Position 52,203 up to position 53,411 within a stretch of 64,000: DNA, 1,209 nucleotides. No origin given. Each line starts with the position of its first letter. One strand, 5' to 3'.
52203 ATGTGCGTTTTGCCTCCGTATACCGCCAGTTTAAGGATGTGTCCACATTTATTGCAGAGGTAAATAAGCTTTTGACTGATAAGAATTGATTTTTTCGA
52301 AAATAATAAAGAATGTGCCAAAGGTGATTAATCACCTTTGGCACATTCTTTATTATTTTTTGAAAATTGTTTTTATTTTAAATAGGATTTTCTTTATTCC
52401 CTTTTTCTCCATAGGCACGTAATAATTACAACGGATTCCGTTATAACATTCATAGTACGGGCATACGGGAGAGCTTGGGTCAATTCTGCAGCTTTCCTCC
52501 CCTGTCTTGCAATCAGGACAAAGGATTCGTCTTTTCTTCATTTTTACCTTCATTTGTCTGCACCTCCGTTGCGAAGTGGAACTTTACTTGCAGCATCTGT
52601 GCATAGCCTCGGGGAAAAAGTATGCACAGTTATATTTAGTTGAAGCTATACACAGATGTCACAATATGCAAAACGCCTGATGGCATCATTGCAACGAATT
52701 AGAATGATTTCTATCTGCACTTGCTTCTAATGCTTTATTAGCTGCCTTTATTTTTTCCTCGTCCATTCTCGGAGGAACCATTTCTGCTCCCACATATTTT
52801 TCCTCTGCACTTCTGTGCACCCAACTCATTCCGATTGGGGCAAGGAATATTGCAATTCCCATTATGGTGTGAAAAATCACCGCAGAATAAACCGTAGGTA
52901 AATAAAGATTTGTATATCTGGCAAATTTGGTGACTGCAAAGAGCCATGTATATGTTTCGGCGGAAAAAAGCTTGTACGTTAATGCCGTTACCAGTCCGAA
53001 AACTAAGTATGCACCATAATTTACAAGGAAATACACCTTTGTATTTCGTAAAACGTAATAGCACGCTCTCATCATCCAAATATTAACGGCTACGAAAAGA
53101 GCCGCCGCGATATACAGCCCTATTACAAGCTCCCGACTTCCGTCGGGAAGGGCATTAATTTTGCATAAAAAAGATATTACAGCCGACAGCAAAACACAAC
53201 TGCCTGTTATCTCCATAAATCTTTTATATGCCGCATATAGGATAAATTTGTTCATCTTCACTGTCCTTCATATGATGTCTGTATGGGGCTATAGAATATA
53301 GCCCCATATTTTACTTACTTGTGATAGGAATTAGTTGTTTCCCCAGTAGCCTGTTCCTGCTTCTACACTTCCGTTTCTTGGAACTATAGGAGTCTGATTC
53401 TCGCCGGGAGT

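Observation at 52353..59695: Cargo of the putative switch: TetR, small TM protein, 1707-aa anchorless beta-helix/GLUG exoprotein, 56-aa peptide, polytopic membrane protein, Cys-rich miniprotein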

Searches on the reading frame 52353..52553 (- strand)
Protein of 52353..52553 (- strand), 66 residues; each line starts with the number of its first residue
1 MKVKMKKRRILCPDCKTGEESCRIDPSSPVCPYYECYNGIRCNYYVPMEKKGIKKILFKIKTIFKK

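Call 3: search_protein_families(library=pfam, proteins=[window:52353-52553:-], max_evalue=0.1)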
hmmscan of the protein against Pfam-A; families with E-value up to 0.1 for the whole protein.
window:52353-52553:- (66 aa): 1 family
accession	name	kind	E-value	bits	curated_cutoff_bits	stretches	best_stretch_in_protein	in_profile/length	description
PF06373.16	CART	-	0.065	13.9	27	1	5-46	26-66/70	Cocaine and amphetamine regulated transcript protein (CART)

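Call 8: search_protein_families(library=ncbifam, proteins=[window:52353-52553:-], max_evalue=0.1)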
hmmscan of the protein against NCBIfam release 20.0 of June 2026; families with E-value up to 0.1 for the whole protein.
window:52353-52553:- (66 aa): 0 families

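Call 60: search_protein_representatives(protein=window:52356-52553:-)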
Query: 66 residues. Proteins with E-value up to 0.001 (for the whole library): 171; up to 1e-10: 5; up to 1e-30: 0. The best 150 are listed.
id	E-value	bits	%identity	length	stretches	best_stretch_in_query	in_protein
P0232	4.0e-18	80.7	63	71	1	1-65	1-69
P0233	2.1e-16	75.3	61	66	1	1-58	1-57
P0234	9.0e-16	73.3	59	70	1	2-57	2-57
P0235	3.6e-15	71.4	60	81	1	4-50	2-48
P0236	1.5e-11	59.9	57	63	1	4-58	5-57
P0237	1.2e-10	57.1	54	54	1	7-52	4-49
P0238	7.5e-10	54.5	52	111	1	4-51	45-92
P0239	1.2e-09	53.9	51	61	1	2-49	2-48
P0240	1.5e-09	53.6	48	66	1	6-59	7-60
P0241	1.9e-09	53.3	47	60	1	6-60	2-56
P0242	1.1e-08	50.9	50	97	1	6-61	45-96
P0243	2.4e-08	49.8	43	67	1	8-51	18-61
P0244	2.5e-08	49.7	40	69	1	8-62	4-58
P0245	5.1e-08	48.7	43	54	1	5-51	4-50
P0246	5.3e-08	48.7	47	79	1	2-50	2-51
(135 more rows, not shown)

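Call 87: search_protein_families(library=padloc, proteins=[window:52353-52553:-], max_evalue=0.01)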
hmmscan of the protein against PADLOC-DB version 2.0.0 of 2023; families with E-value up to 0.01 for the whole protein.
window:52353-52553:- (66 aa): 0 families

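Call 88: search_protein_families(library=phrogs, proteins=[window:52353-52553:-], max_evalue=0.01)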
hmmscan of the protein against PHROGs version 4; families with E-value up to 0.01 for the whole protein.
window:52353-52553:- (66 aa): 1 family
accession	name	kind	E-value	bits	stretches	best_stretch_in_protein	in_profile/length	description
phrog_21252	-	unknown function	0.0038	18.3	1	2-42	81-115/141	-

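Call 95: search_protein_families(library=pfam, alignment_id=A6, max_evalue=1)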
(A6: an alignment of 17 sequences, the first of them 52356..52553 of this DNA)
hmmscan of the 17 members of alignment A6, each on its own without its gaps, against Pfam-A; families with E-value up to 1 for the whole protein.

A. member 1, window:52356-52553:- (66 aa): 1 family
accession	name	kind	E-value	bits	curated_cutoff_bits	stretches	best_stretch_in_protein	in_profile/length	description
PF06373.16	CART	-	0.065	13.9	27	1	5-46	26-66/70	Cocaine and amphetamine regulated transcript protein (CART)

B. families by the number of members that match (of 17 scanned): 12 families
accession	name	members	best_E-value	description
PF09463.15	Opy2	4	0.021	Opy2 protein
PF21372.3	Zn_ribbon_bTOP1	3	0.0081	Topoisomerase I, zinc finger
PF23146.2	Zf_IFT144_1st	2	0.1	IFT144, first zinc finger domain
PF18551.6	TackOD1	1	0.018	Thaumarchaeal output domain 1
PF16118.10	DUF4834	1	0.047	Domain of unknown function (DUF4834)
PF02493.26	MORN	1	0.052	MORN repeat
PF06305.16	LapA_dom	1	0.057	Lipopolysaccharide assembly protein A domain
PF11980.13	DUF3481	1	0.059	C-terminal domain of neuropilin glycoprotein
PF06373.16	CART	1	0.065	Cocaine and amphetamine regulated transcript protein (CART)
PF14369.11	Zn_ribbon_19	1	0.085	zinc-ribbon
PF04863.19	EGF_alliinase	1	0.2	Alliinase EGF-like domain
PF25152.1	CD59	1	0.87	CD59 glycoprotein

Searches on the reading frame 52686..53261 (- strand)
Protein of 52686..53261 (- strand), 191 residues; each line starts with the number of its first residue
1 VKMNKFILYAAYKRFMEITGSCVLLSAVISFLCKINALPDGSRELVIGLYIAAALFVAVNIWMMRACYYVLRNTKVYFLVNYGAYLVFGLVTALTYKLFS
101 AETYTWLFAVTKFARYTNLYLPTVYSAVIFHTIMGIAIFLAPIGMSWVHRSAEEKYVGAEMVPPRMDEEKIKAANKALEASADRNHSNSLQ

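Call 3: search_protein_families(library=pfam, proteins=[window:52686-53261:-], max_evalue=0.1)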
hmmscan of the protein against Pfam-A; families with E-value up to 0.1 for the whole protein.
window:52686-53261:- (191 aa): 1 family
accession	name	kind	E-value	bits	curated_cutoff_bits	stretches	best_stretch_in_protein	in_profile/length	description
PF20540.3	DUF6755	-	0.0011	19.6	27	1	32-72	33-73/75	Family of unknown function (DUF6755)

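Call 8: search_protein_families(library=ncbifam, proteins=[window:52686-53261:-], max_evalue=0.1)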
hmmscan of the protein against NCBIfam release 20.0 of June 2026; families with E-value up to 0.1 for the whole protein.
window:52686-53261:- (191 aa): 1 family
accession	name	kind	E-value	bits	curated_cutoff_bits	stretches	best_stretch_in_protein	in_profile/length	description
NF005808.0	PRK07668.1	subfamily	0.01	15.3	232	1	42-158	106-224/254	hypothetical protein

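Call 33: find_related_loci(query=A3, collection=genome_contigs, flank=10000)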
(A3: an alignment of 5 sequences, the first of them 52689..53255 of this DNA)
Query A3 (189 aa) in genome_contigs; peptide patterns used: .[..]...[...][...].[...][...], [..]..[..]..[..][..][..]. (x = any residue, [..] = any of these).
28 stretches matched a pattern; 14 encode a relative of the query (tblastn E <= 1e-3); 14 distinct loci.
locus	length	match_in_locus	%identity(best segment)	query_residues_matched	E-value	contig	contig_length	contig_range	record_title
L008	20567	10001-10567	89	1-189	8e-117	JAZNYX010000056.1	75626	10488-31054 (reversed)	MAG: Clostridia bacterium isolate T1900044773_TS20190239.MAGScoT_cleanbin_000029 SGB_2460_k141_93508, whole genome shotg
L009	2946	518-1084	88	1-189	1e-118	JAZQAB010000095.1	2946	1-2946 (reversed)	MAG: Clostridia bacterium isolate T1900044643_TS20190109.MAGScoT_cleanbin_000032 SGB_1304_k141_26781, whole genome shotg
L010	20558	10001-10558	82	1-186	6e-105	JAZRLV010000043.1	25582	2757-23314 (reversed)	MAG: Clostridia bacterium isolate T1900045429_YK20190120.MAGScoT_cleanbin_000031 SGB_7088_k141_1507031, whole genome sho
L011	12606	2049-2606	81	1-186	2e-102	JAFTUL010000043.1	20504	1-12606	MAG: Clostridia bacterium isolate RGIG4160 Roe_deer_Colon-1__c688559, whole genome shotgun sequence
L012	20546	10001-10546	48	1-186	2e-55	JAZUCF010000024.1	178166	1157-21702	MAG: Clostridia bacterium isolate T1900045314_YK20190003.MAGScoT_cleanbin_000025 SGB_6274_k141_1342318, whole genome sho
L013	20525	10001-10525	49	11-185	2e-52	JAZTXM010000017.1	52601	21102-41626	MAG: Clostridia bacterium isolate T1900045330_YK20190019.MAGScoT_cleanbin_000002 SGB_6512_k141_1676148, whole genome sho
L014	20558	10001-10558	33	1-185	4e-33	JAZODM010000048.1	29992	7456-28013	MAG: Clostridia bacterium isolate T1900044751_TS20190417.MAGScoT_cleanbin_000135 SGB_2222_k141_3172949, whole genome sho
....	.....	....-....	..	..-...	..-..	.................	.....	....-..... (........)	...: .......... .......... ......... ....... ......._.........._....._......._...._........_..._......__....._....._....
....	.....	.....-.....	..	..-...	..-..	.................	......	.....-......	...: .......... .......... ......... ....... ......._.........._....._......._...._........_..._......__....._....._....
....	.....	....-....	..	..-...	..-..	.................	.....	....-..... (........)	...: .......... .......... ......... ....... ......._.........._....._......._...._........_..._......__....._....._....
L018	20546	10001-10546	31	1-184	2e-24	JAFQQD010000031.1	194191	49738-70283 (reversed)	MAG: Clostridia bacterium isolate RGIG2049 Goat_Colon-2__c302484, whole genome shotgun sequence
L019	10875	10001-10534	30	2-180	3e-24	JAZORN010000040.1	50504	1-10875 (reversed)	MAG: Clostridia bacterium isolate T1900045556_YK20190250.MAGScoT_cleanbin_000020 SGB_7898_k141_2191416, whole genome sho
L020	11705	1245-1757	29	10-180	2e-22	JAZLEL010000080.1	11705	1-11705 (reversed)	MAG: Clostridia bacterium isolate T1900045019_TC20190012.MAGScoT_cleanbin_000009 SGB_4394_k141_2109241, whole genome sho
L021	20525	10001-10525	29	8-181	4e-20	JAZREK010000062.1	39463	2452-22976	MAG: Clostridia bacterium isolate T1900045500_YK20190194.MAGScoT_cleanbin_000035 SGB_7489_k141_1980036, whole genome sho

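Call 41: find_homologous_proteins(query=A4, max_evalue=0.01)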
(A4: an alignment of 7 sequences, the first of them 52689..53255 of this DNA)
Query A4 (7 sequences) (189 aa, profile of the alignment): 62 proteins with E <= 0.01 among 3847 candidates.
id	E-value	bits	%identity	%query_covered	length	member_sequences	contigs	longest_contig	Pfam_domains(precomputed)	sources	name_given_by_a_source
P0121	4.7e-77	276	27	89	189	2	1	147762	-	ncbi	-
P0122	4.3e-76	272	100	100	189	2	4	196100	-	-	-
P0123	1.8e-75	270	48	98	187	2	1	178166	-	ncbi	-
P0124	4.5e-75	269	48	97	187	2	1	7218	-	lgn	-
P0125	6.4e-75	269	51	100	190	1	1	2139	-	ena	-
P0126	3.9e-74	266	26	94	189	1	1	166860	-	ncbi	-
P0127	8.8e-73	262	49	97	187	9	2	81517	-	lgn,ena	-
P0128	9.2e-73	262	85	98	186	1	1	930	-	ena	-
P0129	1.5e-72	261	84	100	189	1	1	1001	-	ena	-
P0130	1.9e-72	261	81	98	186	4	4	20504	-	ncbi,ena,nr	ncbi:MAG: hypothetical protein IJZ12_03185 [Clostridia bacterium]|nr:hypothetical protein [Clostridi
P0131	9.1e-72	258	84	100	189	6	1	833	-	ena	-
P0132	1.6e-71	258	81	97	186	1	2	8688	-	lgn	-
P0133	2.0e-71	257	88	97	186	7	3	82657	-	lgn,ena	-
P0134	6.4e-71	256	78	98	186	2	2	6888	-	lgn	-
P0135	1.1e-70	255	25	92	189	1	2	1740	-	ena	-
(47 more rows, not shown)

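Call 87: search_protein_families(library=padloc, proteins=[window:52686-53261:-], max_evalue=0.01)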
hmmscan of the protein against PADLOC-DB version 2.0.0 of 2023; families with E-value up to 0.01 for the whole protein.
window:52686-53261:- (191 aa): 0 families

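Call 88: search_protein_families(library=phrogs, proteins=[window:52686-53261:-], max_evalue=0.01)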
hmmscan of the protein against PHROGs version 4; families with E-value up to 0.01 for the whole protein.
window:52686-53261:- (191 aa): 0 families

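Call 94: search_protein_families(library=pfam, alignment_id=A4, max_evalue=1)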
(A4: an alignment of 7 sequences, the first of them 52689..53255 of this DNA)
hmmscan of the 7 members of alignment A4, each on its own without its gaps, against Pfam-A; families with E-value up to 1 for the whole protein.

A. member 1, window:52689-53255:- (189 aa): 2 families
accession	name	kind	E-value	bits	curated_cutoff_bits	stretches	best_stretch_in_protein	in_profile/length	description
PF20540.3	DUF6755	-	0.001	19.6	27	1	30-70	33-73/75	Family of unknown function (DUF6755)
PF11337.13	DUF3139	-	0.21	12.6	27.3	1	126-173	6-52/83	Protein of unknown function (DUF3139)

B. families by the number of members that match (of 7 scanned): 3 families
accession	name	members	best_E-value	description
PF11337.13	DUF3139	2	0.077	Protein of unknown function (DUF3139)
PF20540.3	DUF6755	1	0.001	Family of unknown function (DUF6755)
PF04163.17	Tht1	1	0.19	Tht1-like nuclear fusion protein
